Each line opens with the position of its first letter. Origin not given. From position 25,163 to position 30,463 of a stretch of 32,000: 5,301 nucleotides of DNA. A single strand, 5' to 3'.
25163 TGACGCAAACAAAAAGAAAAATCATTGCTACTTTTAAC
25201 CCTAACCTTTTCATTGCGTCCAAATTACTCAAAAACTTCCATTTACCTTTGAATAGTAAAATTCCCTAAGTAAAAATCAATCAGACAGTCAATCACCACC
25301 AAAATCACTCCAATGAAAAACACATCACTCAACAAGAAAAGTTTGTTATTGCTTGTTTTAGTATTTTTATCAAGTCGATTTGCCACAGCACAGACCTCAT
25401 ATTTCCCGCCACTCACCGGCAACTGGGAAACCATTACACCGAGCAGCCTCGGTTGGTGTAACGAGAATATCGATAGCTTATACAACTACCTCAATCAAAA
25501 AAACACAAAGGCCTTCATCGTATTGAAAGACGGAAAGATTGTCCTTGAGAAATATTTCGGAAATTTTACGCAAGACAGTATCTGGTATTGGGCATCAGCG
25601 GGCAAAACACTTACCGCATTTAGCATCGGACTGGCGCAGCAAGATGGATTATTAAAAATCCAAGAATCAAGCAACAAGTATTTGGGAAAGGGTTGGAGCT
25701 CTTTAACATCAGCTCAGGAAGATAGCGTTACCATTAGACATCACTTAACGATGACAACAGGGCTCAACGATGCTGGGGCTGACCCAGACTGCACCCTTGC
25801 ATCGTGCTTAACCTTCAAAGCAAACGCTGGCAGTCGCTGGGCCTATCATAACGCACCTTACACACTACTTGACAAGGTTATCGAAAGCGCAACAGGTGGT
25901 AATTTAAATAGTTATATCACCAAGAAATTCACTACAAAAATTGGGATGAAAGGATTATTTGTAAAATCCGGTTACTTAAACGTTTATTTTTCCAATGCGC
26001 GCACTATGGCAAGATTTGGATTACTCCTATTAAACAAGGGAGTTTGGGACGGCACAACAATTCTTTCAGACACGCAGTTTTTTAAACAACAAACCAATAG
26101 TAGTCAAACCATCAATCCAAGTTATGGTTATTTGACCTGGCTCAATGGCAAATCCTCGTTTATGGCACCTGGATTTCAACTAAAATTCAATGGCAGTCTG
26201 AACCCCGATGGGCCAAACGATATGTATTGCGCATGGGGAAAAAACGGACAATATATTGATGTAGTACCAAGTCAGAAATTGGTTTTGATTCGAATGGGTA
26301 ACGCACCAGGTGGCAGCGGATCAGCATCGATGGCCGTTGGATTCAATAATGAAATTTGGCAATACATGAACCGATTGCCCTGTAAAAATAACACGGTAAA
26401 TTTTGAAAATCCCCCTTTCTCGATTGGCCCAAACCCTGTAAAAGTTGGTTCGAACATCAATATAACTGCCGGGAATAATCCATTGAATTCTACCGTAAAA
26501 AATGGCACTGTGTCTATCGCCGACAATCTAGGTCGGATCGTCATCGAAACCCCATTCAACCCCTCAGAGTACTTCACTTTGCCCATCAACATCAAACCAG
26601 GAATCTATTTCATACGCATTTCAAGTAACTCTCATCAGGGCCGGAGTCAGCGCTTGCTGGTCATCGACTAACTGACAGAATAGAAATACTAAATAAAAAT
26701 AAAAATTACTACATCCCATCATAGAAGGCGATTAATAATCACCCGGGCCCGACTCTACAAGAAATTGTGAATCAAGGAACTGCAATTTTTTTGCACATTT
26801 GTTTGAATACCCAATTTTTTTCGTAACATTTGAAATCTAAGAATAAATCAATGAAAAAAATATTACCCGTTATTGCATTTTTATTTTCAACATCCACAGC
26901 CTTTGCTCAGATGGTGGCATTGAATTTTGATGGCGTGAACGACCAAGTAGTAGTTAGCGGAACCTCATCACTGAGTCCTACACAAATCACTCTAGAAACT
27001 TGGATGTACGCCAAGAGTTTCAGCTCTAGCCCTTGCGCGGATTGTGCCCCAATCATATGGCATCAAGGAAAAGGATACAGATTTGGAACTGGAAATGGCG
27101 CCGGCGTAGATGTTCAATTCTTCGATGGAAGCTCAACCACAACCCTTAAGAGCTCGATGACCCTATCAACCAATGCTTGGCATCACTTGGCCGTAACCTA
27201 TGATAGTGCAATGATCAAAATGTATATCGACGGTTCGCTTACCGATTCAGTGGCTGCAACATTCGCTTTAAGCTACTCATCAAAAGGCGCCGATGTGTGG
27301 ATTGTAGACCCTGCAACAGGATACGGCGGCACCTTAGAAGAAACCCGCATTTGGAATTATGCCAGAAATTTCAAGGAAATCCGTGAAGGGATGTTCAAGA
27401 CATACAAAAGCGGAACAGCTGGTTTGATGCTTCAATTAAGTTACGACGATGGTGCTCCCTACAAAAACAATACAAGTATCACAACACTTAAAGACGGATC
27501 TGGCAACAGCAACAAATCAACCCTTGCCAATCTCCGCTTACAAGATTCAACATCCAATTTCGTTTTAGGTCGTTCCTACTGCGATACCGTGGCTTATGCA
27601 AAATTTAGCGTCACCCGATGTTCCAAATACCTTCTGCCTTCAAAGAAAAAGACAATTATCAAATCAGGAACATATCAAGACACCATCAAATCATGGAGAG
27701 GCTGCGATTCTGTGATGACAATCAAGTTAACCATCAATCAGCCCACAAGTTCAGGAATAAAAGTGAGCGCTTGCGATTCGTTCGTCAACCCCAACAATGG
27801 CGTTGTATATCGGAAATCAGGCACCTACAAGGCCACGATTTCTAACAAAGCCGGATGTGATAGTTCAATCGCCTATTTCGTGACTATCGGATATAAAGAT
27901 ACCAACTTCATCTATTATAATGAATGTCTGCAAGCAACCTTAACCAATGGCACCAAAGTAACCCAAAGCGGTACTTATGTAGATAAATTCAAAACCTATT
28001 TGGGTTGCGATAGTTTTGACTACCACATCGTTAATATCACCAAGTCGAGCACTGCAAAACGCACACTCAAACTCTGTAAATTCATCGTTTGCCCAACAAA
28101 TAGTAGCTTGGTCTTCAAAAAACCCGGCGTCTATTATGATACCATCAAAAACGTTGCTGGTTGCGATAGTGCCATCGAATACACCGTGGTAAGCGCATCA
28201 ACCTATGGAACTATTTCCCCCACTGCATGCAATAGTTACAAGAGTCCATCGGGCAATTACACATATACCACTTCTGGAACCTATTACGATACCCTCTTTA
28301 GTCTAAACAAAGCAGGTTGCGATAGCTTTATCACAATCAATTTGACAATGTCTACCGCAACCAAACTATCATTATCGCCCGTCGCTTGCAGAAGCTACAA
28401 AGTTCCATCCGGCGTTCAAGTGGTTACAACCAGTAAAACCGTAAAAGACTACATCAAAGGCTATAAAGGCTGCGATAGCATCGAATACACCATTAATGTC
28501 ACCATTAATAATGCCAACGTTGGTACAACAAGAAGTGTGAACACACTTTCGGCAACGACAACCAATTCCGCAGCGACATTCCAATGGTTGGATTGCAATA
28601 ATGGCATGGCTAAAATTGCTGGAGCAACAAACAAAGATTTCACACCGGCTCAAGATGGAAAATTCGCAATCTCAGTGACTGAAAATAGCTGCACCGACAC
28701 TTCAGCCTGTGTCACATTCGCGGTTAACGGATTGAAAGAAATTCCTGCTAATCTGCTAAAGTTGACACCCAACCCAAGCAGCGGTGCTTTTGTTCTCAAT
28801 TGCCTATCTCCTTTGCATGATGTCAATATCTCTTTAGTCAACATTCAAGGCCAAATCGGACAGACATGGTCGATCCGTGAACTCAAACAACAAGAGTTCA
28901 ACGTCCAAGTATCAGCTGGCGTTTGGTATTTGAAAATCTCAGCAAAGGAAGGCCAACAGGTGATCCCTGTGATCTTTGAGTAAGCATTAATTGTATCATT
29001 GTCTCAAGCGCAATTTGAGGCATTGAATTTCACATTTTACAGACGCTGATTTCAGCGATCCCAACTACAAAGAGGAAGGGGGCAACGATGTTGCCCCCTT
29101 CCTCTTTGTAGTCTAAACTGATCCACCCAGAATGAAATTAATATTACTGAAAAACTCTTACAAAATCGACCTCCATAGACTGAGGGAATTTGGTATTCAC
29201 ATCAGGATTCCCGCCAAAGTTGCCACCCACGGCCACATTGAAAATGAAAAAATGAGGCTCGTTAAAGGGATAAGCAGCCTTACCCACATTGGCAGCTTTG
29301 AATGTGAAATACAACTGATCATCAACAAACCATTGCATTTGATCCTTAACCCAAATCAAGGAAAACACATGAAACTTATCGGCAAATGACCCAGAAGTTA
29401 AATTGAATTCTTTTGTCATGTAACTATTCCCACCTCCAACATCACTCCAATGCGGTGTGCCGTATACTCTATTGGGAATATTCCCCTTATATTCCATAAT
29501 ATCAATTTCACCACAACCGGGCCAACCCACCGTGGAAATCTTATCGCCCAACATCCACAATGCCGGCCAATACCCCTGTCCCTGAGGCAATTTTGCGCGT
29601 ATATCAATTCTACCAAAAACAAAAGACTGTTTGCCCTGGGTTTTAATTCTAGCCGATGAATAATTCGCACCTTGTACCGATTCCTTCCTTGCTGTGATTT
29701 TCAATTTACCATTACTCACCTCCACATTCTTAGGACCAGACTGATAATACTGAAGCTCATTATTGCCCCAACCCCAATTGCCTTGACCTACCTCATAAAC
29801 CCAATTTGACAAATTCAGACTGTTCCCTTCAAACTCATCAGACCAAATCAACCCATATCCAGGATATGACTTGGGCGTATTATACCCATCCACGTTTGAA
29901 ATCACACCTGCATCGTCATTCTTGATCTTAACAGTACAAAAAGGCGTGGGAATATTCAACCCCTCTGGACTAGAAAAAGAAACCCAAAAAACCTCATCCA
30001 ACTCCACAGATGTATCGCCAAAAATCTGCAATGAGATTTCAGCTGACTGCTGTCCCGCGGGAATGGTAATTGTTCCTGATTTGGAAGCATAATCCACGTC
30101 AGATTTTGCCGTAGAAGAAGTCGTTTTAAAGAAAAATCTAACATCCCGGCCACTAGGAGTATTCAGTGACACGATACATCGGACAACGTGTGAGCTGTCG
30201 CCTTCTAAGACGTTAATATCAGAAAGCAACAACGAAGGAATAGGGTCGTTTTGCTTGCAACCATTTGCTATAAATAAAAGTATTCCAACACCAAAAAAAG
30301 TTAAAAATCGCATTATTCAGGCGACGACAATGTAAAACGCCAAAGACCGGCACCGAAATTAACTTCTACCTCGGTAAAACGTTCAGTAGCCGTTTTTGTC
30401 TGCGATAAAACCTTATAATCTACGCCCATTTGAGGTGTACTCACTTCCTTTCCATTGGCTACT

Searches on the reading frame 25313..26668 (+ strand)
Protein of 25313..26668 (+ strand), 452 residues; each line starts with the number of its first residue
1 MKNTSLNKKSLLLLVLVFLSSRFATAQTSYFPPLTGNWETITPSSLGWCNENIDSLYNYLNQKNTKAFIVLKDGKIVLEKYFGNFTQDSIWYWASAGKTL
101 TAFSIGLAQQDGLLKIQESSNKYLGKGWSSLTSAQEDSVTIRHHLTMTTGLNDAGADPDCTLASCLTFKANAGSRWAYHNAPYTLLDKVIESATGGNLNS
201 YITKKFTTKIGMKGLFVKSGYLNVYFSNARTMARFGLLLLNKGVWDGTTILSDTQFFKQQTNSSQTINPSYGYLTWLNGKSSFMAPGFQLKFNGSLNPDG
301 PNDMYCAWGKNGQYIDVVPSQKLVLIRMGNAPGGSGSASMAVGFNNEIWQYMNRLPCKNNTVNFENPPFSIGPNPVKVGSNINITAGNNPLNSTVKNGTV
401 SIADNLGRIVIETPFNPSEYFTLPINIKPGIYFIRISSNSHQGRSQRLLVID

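Call 3: search_protein_families(library=pfam, proteins=[window:25313-26668:+], max_evalue=0.01)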
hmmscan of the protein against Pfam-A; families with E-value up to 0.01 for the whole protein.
window:25313-26668:+ (452 aa): 2 families
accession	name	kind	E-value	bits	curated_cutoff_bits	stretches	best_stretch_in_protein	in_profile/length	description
PF00144.29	Beta-lactamase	-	5.5e-27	95.2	27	1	67-335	18-314/329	Beta-lactamase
PF18962.6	Por_Secre_tail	-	3.2e-05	24.6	27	1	373-443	3-69/75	Secretion system C-terminal sorting domain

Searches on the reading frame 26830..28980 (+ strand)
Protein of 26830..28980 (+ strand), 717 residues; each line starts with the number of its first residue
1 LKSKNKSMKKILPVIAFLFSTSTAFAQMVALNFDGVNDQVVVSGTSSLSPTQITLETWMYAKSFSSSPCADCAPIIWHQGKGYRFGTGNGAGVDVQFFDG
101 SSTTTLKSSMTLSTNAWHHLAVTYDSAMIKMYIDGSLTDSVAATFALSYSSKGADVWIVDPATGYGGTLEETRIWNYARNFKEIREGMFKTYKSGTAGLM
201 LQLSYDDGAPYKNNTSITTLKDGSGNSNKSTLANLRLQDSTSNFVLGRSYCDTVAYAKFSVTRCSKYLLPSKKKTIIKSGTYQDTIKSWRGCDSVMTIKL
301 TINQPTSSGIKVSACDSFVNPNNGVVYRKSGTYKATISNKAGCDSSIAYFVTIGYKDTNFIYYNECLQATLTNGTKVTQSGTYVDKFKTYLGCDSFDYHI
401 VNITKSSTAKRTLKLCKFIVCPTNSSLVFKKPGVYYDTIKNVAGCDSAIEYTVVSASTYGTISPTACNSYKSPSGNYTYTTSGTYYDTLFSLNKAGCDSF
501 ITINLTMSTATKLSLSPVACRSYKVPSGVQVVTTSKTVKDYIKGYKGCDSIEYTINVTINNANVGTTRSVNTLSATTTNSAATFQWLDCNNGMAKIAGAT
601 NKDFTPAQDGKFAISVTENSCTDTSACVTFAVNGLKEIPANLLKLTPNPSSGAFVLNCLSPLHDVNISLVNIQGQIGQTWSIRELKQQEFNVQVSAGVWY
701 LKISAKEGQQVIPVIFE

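Call 63: search_protein_families(library=pfam, proteins=[window:26830-28980:+], max_evalue=0.0001)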
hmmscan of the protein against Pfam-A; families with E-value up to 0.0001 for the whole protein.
window:26830-28980:+ (717 aa): 1 family
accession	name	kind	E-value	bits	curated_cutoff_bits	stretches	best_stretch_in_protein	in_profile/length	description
PF13385.13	Laminin_G_3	-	7.9e-19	68.7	27.6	1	34-184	1-150/151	Concanavalin A-like lectin/glucanases superfamily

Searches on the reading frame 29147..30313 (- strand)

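Call 63: search_protein_families(library=pfam, proteins=[window:29147-30313:-], max_evalue=0.0001)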
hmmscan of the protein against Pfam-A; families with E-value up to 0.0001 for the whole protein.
window:29147-30313:- (389 aa): 3 families
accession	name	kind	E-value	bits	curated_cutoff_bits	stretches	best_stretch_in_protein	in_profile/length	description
PF00722.28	Glyco_hydro_16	-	3.8e-24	85.5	22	1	191-363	8-159/175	Glycosyl hydrolases family 16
PF03935.22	SKN1_KRE6_Sbg1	-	8.2e-16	57.9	30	2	153-257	117-224/501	Beta-glucan synthesis-associated protein SKN1/KRE6/Sbg1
PF03160.20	Calx-beta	-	6.5e-08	33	27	1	32-119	14-100/119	Calx-beta domain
